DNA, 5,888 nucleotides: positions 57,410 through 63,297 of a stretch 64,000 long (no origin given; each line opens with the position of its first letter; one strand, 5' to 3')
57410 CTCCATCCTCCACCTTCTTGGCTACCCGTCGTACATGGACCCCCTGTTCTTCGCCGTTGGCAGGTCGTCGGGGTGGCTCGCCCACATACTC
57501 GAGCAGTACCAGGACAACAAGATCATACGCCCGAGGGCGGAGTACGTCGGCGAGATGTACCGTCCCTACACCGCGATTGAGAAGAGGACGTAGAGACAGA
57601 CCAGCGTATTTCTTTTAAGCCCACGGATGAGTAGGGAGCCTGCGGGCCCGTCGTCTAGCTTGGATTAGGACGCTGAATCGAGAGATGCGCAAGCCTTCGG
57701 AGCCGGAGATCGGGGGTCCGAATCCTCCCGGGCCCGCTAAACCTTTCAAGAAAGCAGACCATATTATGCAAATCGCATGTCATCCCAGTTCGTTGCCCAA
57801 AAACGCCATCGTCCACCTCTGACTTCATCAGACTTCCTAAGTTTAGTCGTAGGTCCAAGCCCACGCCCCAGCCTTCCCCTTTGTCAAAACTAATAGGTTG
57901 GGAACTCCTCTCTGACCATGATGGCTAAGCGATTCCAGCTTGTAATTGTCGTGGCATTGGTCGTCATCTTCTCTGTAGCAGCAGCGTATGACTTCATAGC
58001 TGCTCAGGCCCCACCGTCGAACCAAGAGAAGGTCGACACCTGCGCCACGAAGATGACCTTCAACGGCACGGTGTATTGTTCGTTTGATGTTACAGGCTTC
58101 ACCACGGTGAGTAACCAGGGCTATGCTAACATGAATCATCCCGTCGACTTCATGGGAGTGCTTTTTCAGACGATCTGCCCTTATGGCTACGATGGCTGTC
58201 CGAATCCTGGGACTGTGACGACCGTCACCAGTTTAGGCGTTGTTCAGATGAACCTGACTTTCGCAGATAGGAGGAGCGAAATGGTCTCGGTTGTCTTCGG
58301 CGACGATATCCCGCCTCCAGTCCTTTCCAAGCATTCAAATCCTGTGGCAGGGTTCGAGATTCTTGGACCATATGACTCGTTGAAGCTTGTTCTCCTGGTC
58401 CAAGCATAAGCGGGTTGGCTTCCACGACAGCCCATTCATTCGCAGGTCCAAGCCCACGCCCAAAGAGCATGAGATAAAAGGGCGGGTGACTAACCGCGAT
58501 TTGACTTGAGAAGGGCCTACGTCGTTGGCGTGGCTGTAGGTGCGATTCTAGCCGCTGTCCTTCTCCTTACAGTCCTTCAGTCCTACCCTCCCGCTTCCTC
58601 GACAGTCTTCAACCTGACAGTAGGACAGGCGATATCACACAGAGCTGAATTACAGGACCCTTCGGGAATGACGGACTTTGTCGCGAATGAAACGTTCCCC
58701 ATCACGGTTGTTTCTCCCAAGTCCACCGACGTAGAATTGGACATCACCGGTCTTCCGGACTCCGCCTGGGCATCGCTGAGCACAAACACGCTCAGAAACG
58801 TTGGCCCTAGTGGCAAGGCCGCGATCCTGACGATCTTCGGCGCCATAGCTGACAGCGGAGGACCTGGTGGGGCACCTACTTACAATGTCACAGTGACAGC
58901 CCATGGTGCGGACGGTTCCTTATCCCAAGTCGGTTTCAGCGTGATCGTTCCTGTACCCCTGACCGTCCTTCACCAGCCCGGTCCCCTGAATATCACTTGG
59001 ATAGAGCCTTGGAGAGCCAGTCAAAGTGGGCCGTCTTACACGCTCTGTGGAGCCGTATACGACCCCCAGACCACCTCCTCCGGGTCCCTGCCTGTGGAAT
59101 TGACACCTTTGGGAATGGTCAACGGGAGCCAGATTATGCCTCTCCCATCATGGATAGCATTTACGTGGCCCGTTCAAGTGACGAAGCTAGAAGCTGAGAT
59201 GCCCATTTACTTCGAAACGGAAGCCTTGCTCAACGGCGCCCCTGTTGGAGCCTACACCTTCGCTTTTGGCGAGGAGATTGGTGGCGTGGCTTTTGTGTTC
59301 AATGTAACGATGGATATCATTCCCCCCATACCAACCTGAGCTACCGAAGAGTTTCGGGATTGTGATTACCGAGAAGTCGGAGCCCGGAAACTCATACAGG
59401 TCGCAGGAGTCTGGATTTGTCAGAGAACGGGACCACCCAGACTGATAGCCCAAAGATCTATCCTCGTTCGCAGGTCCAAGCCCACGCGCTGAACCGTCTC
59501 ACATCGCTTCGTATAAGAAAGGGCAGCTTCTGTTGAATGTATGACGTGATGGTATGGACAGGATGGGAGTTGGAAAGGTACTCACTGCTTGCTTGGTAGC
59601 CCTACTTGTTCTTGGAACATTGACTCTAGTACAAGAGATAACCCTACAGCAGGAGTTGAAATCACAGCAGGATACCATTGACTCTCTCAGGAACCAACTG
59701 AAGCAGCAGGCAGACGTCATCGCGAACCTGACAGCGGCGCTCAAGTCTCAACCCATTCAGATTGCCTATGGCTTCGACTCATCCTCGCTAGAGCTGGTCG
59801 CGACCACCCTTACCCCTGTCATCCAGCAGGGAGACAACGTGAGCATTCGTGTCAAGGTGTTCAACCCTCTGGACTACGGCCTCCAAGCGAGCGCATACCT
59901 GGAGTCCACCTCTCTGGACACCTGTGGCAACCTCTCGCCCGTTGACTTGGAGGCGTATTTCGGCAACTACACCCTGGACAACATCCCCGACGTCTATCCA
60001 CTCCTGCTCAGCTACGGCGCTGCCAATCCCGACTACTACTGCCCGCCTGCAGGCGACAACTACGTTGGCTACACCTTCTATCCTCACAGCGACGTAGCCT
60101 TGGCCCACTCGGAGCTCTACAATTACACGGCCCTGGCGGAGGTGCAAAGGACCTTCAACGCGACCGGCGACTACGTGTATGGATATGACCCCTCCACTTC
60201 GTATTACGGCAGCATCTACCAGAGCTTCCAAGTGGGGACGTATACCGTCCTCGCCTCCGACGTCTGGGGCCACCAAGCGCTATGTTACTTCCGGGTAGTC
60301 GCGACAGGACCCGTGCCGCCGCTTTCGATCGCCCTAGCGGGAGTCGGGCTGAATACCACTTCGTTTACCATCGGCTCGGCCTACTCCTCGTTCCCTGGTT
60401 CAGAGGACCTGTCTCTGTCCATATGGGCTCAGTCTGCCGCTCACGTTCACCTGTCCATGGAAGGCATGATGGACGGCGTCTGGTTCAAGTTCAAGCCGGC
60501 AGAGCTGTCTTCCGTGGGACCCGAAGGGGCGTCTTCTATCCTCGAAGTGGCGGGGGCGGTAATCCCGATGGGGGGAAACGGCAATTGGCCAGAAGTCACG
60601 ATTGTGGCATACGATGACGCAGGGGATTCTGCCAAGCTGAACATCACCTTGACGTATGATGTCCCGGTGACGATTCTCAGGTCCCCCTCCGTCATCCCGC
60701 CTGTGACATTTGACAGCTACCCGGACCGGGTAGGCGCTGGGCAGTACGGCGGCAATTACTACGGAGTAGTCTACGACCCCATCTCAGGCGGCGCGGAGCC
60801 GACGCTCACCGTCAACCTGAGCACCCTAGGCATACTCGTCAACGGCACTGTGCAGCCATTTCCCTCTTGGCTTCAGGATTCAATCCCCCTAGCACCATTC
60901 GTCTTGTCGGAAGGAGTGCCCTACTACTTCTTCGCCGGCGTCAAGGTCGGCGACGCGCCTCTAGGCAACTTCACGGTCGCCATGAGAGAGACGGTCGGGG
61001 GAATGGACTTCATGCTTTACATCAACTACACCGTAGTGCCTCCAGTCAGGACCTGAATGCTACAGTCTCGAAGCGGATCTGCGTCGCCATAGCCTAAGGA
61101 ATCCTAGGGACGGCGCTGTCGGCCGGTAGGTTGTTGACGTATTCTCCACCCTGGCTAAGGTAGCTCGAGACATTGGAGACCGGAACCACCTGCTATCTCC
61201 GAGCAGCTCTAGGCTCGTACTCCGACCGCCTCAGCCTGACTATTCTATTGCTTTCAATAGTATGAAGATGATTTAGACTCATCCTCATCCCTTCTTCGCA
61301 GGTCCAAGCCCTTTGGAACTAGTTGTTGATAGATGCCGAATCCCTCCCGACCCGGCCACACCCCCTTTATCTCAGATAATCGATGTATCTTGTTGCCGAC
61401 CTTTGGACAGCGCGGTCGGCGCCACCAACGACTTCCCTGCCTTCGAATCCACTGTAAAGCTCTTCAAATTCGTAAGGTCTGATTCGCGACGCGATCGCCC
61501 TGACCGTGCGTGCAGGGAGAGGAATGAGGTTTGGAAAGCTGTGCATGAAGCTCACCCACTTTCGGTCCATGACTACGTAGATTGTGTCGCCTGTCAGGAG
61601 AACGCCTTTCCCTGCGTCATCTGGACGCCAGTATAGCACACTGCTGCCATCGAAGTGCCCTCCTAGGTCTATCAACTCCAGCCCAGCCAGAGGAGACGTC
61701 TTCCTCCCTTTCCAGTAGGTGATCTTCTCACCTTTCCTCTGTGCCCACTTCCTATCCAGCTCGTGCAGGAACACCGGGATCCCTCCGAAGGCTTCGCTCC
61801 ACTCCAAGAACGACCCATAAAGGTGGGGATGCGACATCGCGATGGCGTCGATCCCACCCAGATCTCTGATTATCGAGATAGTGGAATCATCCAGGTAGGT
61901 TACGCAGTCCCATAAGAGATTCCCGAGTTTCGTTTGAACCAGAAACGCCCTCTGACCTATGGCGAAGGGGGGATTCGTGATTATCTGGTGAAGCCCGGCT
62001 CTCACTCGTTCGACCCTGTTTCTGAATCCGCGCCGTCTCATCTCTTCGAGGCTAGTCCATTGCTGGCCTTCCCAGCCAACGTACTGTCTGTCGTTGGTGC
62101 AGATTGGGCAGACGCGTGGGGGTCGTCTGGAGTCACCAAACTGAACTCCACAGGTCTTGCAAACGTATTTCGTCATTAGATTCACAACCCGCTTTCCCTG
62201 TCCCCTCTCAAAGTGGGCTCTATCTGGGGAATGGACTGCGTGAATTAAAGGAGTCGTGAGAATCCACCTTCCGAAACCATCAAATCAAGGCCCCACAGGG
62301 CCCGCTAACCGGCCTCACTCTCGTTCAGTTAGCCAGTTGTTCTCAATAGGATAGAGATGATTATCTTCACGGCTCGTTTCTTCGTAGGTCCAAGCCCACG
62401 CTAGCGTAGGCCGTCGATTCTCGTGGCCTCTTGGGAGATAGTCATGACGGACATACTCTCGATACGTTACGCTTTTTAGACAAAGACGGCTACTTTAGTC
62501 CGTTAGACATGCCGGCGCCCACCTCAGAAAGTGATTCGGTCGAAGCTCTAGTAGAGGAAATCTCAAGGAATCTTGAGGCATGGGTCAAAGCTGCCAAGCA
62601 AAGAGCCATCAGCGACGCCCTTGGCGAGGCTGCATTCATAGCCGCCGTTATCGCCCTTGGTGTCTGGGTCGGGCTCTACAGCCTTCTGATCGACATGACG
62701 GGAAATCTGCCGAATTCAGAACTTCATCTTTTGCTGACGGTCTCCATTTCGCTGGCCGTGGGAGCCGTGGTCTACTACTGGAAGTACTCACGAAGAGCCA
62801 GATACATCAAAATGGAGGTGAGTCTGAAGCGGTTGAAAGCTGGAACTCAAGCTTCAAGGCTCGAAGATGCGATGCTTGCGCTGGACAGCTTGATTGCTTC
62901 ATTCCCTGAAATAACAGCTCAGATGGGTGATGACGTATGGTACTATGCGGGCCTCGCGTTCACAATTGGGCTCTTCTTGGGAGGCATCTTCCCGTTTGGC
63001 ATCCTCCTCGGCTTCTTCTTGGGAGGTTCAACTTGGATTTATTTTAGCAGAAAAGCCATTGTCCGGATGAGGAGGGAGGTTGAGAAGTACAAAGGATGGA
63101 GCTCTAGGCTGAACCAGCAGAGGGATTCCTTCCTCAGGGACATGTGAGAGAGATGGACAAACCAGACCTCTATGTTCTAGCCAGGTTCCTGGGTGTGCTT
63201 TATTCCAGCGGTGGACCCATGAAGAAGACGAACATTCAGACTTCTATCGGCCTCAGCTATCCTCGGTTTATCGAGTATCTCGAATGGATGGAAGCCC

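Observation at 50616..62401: Conserved ~21-nt motif (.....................) punctuating single-gene units: cassette-like array, regulon signal, or decayed tRNA-derived att sites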

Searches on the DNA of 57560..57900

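Call 21: search_rna_families(source=window, start=57560, end=57900, threshold=evalue, max_evalue=10, show_alignments=3)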
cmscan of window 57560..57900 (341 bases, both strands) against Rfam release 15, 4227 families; matches with E-value up to 10: 1.
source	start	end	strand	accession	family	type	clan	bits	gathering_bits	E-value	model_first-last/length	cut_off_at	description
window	57771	57816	-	RF01136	sR28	Gene; snRNA; snoRNA; CD-box;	-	10.6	39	2.2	1-55/55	no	Small nucleolar RNA sR28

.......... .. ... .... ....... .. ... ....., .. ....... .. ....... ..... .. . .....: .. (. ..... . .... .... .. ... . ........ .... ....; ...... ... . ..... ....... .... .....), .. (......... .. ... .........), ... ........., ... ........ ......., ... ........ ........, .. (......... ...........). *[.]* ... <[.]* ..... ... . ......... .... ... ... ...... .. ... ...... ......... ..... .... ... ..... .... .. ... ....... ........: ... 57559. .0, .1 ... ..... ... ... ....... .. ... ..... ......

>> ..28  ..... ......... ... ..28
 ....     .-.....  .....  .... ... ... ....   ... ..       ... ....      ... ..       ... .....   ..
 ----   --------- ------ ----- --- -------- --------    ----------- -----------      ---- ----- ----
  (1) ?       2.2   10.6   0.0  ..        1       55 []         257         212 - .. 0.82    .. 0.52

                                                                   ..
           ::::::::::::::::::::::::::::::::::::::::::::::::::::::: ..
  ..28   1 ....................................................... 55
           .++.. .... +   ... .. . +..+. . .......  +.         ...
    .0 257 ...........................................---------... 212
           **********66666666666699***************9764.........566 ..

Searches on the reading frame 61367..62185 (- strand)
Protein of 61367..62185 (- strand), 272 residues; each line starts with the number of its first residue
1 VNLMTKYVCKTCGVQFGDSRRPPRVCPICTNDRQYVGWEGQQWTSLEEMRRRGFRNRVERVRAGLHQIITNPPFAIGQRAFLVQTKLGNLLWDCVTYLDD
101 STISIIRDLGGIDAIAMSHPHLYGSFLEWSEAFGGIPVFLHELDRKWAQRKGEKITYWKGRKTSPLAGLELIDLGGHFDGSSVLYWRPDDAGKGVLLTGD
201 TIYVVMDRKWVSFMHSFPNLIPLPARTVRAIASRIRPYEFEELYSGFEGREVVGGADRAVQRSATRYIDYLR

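Call 8: search_protein_families(library=pfam, proteins=[window:61367-62185:-], max_evalue=0.01)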
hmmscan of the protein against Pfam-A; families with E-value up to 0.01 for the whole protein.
window:61367-62185:- (272 aa): 3 families
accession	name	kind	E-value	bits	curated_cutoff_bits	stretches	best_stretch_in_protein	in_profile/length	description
PF00753.33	Lactamase_B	-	0.00094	19.6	22.7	1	80-241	8-190/196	Metallo-beta-lactamase superfamily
PF21349.2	RUBY_RBDX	-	0.0037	17.1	26.5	1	7-33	1-26/30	Rubrerythrin, rubredoxin-like domain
PF09538.15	FYDLN_acid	-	0.006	17.7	23.9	1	5-32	8-35/105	Protein of unknown function (FYDLN_acid)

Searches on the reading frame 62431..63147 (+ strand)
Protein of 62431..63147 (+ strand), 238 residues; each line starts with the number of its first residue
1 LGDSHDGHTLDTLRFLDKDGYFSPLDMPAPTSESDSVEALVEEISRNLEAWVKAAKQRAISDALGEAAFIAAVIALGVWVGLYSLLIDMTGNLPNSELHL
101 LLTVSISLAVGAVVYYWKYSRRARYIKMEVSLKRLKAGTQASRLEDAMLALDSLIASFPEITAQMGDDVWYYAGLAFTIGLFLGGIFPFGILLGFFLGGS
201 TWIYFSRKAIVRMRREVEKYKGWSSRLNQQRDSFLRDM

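Call 8: search_protein_families(library=pfam, proteins=[window:62431-63147:+], max_evalue=0.01)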
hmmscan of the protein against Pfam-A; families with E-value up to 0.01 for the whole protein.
window:62431-63147:+ (238 aa): 1 family
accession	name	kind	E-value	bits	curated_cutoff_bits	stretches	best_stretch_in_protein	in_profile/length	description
PF14023.12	Bestrophin-like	-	0.0077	16.3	32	0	29-115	129-212/232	Bestrophin-like domain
